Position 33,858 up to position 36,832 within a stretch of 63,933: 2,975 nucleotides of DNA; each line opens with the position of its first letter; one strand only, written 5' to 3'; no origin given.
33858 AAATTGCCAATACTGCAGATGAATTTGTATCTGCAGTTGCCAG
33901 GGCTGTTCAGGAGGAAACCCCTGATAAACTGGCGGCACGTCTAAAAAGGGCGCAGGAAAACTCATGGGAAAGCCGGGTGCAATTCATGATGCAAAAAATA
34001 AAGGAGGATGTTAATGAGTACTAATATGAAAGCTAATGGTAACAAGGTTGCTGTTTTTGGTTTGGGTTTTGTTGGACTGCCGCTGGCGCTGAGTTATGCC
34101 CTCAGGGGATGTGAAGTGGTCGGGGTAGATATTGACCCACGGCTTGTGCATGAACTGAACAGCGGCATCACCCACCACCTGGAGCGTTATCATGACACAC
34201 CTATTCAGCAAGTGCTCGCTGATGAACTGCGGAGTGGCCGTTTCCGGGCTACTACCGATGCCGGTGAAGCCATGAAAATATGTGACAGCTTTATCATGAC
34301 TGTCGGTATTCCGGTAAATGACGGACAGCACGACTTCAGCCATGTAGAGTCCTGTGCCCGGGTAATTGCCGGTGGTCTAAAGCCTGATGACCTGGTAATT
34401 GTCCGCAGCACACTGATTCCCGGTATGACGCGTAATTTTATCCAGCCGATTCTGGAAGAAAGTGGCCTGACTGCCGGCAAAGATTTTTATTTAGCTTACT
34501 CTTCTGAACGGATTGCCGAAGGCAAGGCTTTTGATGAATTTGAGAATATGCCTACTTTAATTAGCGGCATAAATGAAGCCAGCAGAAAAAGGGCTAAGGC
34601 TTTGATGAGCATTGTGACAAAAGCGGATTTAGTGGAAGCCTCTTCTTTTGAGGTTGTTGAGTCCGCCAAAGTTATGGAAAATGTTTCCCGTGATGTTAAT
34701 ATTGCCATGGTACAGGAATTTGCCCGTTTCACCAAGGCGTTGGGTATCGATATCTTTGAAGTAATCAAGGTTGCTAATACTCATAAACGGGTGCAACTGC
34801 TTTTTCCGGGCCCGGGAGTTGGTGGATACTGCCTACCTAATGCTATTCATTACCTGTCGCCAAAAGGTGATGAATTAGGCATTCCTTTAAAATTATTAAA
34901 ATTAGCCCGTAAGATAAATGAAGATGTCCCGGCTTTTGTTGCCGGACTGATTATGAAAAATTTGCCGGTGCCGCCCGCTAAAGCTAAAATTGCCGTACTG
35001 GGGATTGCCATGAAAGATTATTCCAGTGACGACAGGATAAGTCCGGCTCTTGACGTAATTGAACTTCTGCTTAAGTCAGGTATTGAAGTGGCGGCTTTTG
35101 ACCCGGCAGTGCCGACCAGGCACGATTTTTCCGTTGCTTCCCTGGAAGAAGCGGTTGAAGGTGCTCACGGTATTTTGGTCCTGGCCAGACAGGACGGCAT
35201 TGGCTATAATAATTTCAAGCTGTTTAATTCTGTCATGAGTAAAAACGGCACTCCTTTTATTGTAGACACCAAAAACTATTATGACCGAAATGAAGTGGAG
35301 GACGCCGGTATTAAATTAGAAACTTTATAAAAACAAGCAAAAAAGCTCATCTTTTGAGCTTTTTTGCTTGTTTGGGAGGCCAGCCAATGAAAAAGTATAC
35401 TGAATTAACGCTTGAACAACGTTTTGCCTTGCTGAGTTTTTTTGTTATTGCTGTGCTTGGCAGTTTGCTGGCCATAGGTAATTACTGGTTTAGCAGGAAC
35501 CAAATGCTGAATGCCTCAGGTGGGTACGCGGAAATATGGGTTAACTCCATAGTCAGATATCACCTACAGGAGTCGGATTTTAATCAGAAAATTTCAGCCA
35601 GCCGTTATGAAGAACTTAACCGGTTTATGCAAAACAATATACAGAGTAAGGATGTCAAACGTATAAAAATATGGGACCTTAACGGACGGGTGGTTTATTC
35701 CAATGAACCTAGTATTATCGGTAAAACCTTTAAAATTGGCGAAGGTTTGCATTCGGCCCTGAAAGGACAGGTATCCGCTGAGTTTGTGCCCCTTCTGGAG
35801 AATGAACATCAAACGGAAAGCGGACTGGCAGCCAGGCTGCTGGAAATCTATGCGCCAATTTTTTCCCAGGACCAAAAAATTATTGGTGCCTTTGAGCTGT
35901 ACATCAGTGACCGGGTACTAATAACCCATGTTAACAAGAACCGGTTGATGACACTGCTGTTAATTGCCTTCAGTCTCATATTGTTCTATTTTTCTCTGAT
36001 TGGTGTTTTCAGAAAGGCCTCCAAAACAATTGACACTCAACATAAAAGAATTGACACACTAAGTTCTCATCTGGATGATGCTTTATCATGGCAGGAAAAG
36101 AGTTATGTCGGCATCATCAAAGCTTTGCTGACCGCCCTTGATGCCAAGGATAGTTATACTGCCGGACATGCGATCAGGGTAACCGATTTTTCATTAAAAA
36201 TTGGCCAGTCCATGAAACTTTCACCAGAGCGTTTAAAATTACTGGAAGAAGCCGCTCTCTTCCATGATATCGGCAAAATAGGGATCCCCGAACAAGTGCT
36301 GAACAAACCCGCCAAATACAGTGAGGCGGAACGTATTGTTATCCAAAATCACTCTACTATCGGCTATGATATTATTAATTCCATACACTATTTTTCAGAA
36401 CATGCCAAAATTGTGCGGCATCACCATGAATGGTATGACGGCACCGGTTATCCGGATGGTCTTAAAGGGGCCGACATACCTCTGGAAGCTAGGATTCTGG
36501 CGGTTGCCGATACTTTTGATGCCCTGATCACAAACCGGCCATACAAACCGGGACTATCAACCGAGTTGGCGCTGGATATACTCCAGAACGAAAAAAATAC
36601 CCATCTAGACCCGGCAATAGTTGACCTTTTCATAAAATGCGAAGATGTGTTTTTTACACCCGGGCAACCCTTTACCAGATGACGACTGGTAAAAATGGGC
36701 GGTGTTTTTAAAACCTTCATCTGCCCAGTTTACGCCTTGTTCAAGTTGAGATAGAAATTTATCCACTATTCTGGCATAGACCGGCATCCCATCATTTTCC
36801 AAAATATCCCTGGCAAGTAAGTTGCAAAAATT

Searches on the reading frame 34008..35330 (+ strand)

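Call 60: search_protein_families(library=ncbifam, proteins=[window:34008-35330:+], max_evalue=1e-10)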
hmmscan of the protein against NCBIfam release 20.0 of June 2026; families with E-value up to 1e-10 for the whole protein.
window:34008-35330:+ (440 aa): 7 families
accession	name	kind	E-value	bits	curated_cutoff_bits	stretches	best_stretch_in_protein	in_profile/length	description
TIGR03026.1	NDP-sugDHase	subfamily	2.6e-98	329.5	189.8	1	13-423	2-413/413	nucleotide sugar dehydrogenase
NF040825.1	UDPMaNacDH_Arch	equivalog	5.7e-82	275.8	750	1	13-393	2-372/418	UDP-N-acetyl-D-mannosamine dehydrogenase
NF008286.0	PRK11064.1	equivalog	3.6e-53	180.7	459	1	12-409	4-405/420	UDP-N-acetyl-D-mannosamine dehydrogenase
NF041297.1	UDPGDh_AglM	equivalog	7.1e-47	160.3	670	1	13-428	2-420/429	UDP-glucose 6-dehydrogenase AglM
NF011729.0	PRK15182.1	equivalog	1.1e-45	156.2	592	1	12-392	7-384/425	Vi polysaccharide biosynthesis UDP-N-acetylglucosamine C-6 dehydrogenase TviB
NF047673.2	TeichurnBiosyTuaD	equivalog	7.7e-37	127.5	700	1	12-436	2-425/439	UDP-glucose 6-dehydrogenase TuaD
NF011631.0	PRK15057.1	equivalog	2.7e-15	56.4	757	1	13-370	2-341/388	UDP-glucose 6-dehydrogenase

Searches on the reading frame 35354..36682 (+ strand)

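Call 4: search_protein_families(library=pfam, proteins=[window:35354-36682:+])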
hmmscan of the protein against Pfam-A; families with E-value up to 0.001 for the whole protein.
window:35354-36682:+ (442 aa): 2 families
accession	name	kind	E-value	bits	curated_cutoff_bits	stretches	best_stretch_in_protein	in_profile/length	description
PF13487.12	HD_5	-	2.5e-41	141.7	27.2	1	260-422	5-170/170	HD domain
PF01966.28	HD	-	4.7e-21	75.7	22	1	270-390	2-115/116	HD domain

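Call 5: search_protein_families(library=ncbifam, proteins=[window:35354-36682:+])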
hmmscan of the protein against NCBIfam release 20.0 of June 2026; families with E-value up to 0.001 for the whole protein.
window:35354-36682:+ (442 aa): 3 families
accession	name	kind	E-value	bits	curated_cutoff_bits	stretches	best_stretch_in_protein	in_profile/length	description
NF053512.1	nitric_RR_NosR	exception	2.6e-41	142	400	1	226-429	149-353/422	response regulator c-di-GMP phosphodiesterase, NosR family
TIGR00277.1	HDIG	domain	8e-08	32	27.6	1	270-359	6-83/84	HDIG domain-containing metalloprotein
NF008298.1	PRK11086.1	subfamily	1.4e-07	30.4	520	1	28-223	11-195/529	DcuS/MalK family sensor histidine kinase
